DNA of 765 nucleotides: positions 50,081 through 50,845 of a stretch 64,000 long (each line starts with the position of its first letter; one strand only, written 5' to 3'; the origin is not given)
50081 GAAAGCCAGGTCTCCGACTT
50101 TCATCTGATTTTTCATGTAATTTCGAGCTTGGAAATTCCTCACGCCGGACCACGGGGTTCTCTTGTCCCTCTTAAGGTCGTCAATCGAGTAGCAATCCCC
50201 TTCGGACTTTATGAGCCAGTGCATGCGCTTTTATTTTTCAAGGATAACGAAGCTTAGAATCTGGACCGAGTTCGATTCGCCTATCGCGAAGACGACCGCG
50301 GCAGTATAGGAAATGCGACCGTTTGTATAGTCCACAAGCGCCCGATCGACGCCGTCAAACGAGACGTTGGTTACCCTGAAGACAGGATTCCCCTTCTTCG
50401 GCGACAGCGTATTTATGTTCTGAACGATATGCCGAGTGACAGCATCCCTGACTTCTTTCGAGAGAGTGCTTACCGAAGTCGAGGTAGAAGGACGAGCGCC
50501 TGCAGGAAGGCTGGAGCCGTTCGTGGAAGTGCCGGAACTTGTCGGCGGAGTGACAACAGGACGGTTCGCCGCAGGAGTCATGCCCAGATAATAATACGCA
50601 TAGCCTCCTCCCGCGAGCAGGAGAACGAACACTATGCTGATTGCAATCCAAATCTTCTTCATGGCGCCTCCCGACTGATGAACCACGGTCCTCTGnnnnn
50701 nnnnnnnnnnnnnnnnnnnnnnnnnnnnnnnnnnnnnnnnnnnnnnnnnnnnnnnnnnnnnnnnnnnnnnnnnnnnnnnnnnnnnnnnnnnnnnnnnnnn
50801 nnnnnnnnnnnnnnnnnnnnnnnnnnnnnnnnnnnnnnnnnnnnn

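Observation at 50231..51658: Large Pro/Ser/Ala-rich bitopic membrane protein cotranscribed directly downstream of lexA; candidate SOS effector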

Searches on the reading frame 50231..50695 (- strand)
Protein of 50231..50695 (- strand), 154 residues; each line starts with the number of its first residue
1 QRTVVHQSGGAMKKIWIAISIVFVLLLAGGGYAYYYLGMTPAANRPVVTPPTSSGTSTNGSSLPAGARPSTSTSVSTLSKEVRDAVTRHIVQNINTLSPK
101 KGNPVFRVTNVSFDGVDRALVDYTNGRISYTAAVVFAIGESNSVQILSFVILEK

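Call 7: find_homologous_proteins(query=window:50234-50695:-, max_evalue=0.01)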
Query seq(154 aa): 123 candidates shared short words with the query, none scored E <= 0.01.

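Call 16: search_protein_representatives(protein=window:50231-50695:-)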
Query: 154 residues. Proteins with E-value up to 0.001 (for the whole library): 57; up to 1e-10: 22; up to 1e-30: 1. The best 57 are listed.
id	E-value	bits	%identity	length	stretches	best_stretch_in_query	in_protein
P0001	3.5e-34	134.0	52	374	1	9-154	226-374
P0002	4.0e-21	91.7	38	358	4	79-152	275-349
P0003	6.1e-21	91.1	40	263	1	9-154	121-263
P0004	2.2e-18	82.8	41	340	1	7-154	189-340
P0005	2.2e-16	76.3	36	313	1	8-154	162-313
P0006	9.3e-16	74.3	37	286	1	11-153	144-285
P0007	1.4e-14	70.5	37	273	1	12-154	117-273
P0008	2.9e-14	69.4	41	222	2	68-154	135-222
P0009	4.4e-14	68.9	40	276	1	14-154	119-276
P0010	9.3e-14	67.8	39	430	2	41-154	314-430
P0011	4.9e-13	65.5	44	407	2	42-154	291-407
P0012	5.1e-13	65.4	40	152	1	17-154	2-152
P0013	6.8e-13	65.0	38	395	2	43-154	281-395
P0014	8.3e-13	64.7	32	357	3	77-153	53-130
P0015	1.6e-12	63.8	43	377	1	19-154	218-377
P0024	3.3e-10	56.3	37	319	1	13-154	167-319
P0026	5.5e-10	55.6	34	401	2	63-154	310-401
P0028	3.5e-09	53.0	31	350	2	48-154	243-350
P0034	2.1e-06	44.0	30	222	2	76-152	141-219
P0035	3.6e-06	43.2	42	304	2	81-153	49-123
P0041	4.0e-05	39.8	30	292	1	19-154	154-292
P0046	2.8e-04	37.1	32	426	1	53-154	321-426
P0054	6.6e-04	35.9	33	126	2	82-153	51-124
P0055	6.7e-04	35.9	33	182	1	59-154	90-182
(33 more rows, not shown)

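Call 37: find_encoding_contigs(protein=P0010, flank=5000, max_places=3)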
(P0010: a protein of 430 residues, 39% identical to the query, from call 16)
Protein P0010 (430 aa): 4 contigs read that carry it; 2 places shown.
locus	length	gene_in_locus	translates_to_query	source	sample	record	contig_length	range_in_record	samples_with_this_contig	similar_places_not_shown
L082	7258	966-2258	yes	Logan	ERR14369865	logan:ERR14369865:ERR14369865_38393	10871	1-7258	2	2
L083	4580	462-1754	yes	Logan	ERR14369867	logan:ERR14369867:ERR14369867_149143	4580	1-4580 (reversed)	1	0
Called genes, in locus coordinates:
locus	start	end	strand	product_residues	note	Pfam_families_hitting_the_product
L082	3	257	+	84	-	?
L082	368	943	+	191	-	PF00717:Peptidase_S24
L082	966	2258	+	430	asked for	-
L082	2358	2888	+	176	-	PF01878:EVE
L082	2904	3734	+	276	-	PF05656:DUF805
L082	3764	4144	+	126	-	-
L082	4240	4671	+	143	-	-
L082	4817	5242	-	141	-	-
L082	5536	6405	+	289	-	PF01209:Ubie_methyltran, PF13489:Methyltransf_23 (weak), PF13679:Methyltransf_32 (weak), PF08241:Methyltransf_11, PF08242:Methyltransf_12, PF13649:Methyltransf_25, PF13847:Methyltransf_31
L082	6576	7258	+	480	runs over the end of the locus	PF01225:Mur_ligase, PF08245:Mur_ligase_M, PF02875:Mur_ligase_C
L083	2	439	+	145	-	?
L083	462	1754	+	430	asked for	-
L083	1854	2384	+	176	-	PF01878:EVE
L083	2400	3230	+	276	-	PF05656:DUF805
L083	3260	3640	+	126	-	-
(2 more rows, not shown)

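Call 38: find_encoding_contigs(protein=P0028, flank=5000, max_places=3)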
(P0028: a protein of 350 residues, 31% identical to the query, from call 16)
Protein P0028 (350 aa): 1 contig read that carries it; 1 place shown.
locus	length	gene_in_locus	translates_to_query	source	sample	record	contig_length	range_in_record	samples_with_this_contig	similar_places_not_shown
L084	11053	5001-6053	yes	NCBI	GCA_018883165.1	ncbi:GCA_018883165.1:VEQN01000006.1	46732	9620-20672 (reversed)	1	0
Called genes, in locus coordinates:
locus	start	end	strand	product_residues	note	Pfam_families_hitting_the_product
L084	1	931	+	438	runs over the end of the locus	PF13629:T2SS-T3SS_pil_N (faint)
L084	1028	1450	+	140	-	PF07291:MauE (weak), PF07681:DoxX, PF13564:DoxX_2 (weak)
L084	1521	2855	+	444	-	PF02689:Herpes_Helicase (faint), PF03266:NTPase_1 (faint), PF05970:PIF1, PF13191:AAA_16 (weak), PF13245:AAA_19, PF13401:AAA_22 (weak), PF13479:AAA_24 (weak), PF13604:AAA_30, +2 more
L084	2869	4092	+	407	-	PF01471:PG_binding_1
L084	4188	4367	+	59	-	-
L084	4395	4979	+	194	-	PF00717:Peptidase_S24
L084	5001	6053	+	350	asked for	-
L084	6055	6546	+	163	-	PF01878:EVE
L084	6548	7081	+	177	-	PF00565:SNase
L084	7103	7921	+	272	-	PF05656:DUF805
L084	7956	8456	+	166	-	PF10648:Gmad2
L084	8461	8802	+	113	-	PF06103:DUF948 (weak)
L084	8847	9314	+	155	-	-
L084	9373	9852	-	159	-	-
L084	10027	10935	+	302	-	PF01209:Ubie_methyltran, PF05724:TPMT (weak), PF01135:PCMT (weak), PF13489:Methyltransf_23, PF13847:Methyltransf_31, PF08241:Methyltransf_11, PF08242:Methyltransf_12, PF13649:Methyltransf_25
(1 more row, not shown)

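Call 39: find_encoding_contigs(protein=P0041, flank=4000, max_places=2)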
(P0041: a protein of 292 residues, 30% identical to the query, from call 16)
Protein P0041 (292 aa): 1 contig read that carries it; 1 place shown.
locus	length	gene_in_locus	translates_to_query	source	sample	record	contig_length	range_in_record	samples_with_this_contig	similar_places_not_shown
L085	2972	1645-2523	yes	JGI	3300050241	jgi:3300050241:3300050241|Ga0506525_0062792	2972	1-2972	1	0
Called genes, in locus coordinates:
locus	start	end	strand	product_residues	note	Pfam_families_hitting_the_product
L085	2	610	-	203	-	?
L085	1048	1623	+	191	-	PF00717:Peptidase_S24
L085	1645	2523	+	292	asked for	-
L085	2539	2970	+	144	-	?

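Call 40: find_encoding_contigs(protein=P0026, flank=4000, max_places=2)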
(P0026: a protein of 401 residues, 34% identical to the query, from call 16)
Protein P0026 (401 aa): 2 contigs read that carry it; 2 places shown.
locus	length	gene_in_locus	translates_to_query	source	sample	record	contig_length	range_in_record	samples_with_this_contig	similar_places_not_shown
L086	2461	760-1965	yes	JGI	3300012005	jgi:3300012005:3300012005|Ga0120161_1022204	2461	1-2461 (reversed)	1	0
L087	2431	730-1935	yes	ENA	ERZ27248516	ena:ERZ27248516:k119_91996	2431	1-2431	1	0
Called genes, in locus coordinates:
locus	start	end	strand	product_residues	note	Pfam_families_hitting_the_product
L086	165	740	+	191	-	PF00717:Peptidase_S24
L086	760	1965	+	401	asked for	-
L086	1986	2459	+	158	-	?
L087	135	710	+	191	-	PF00717:Peptidase_S24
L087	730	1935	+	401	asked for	-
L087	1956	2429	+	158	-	?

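Call 41: find_encoding_contigs(protein=P0055, flank=4000, max_places=2)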
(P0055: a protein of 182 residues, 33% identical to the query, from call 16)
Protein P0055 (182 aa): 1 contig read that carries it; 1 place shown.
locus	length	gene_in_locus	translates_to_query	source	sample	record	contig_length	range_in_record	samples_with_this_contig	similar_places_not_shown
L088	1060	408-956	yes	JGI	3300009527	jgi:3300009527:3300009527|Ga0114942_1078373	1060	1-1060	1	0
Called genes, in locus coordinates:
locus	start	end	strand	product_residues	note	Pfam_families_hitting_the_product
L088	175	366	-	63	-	-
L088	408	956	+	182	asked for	-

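Call 42: find_encoding_contigs(protein=P0003, flank=4000, max_places=2)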
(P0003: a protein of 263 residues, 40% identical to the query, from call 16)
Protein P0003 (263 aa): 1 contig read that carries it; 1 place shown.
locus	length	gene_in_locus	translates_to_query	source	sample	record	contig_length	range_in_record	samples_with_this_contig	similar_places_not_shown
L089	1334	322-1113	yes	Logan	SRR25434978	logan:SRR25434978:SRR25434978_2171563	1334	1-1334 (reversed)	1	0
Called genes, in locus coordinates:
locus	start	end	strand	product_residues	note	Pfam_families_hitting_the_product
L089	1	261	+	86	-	?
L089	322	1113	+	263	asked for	-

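Call 59: find_encoding_contigs(protein=P0046, flank=4000, max_places=2)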
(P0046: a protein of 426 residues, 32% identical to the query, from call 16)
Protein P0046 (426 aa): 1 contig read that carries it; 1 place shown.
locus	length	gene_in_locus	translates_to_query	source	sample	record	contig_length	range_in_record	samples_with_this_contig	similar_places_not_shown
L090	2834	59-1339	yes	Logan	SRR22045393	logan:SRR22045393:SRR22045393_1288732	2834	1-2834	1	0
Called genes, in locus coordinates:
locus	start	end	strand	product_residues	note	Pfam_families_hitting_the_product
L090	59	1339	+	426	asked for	-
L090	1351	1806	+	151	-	PF01878:EVE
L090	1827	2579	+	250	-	PF05656:DUF805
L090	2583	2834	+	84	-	?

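Call 60: find_encoding_contigs(protein=P0024, flank=4000, max_places=2)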
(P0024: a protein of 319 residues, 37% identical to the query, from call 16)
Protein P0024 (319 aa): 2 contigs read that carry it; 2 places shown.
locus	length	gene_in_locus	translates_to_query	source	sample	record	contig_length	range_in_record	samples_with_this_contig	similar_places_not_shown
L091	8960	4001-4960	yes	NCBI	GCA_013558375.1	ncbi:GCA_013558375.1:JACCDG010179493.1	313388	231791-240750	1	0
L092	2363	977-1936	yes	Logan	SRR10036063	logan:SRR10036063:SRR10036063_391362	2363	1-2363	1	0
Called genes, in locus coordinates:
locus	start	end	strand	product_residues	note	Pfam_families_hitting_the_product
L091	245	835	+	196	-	PF01863:YgjP-like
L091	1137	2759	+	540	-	PF00270:DEAD, PF04851:ResIII (weak), PF00271:Helicase_C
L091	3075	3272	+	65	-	-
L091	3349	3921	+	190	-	PF00717:Peptidase_S24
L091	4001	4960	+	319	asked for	-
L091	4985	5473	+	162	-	PF01878:EVE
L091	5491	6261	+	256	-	PF05656:DUF805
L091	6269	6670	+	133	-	-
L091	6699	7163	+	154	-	-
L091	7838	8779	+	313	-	PF01209:Ubie_methyltran (weak), PF08241:Methyltransf_11, PF08242:Methyltransf_12, PF13649:Methyltransf_25, PF13847:Methyltransf_31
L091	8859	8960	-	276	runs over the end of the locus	-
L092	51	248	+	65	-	-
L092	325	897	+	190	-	PF00717:Peptidase_S24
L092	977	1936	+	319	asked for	-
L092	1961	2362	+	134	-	?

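Call 61: find_encoding_contigs(protein=P0054, flank=4000, max_places=2)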
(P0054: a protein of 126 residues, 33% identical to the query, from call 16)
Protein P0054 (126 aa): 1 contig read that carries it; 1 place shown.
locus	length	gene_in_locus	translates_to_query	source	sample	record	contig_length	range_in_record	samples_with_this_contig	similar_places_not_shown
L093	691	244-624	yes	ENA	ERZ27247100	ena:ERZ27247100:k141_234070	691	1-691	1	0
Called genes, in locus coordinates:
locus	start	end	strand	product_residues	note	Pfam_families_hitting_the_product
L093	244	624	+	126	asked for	-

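Call 73: find_encoding_contigs(protein=P0034, flank=4000, max_places=2)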
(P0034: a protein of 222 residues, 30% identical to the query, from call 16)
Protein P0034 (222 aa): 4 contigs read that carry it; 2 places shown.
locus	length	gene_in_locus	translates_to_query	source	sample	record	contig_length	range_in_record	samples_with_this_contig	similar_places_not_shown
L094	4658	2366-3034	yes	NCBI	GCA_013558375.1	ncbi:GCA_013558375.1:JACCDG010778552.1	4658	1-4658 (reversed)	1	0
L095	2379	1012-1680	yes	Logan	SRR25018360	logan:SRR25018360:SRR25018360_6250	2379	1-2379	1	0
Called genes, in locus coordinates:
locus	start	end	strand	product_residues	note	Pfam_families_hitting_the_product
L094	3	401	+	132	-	?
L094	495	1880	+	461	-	PF00188:CAP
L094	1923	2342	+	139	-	-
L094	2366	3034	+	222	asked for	-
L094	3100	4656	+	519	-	?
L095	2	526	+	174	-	?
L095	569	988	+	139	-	-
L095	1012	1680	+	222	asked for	-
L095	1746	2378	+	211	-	?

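Call 74: find_encoding_contigs(protein=P0035, flank=4000, max_places=2)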
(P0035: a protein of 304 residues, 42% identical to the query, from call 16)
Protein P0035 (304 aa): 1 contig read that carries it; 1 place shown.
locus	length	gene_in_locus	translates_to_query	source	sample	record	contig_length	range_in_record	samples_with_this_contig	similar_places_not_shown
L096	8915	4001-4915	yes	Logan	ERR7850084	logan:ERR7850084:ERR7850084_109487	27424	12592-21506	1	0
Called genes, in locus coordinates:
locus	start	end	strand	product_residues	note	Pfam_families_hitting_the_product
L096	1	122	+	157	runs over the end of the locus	PF03358:FMN_red (weak), PF12682:Flavodoxin_4, PF12641:Flavodoxin_3 (weak), PF12724:Flavodoxin_5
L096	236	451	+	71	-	-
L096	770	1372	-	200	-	PF05175:MTS, PF05401:NodS (weak), PF13489:Methyltransf_23, PF01795:Methyltransf_5 (weak), PF13649:Methyltransf_25, PF13847:Methyltransf_31, PF08241:Methyltransf_11, PF08242:Methyltransf_12, +3 more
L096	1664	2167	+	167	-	PF00293:NUDIX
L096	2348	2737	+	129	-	PF07883:Cupin_2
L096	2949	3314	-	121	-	PF09685:MamF_MmsF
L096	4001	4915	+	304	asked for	-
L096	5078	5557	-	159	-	PF08332:CaMKII_AD, PF12680:SnoaL_2 (weak), PF13474:SnoaL_3 (weak), PF14534:DUF4440 (weak)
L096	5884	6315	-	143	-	PF20393:Pro_CA_2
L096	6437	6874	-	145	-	PF02823:ATP-synt_DE_N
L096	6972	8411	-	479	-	PF02874:ATP-synt_ab_N, PF00006:ATP-synt_ab, PF22919:ATP-synt_VA_C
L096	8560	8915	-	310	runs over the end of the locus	PF00231:ATP-synt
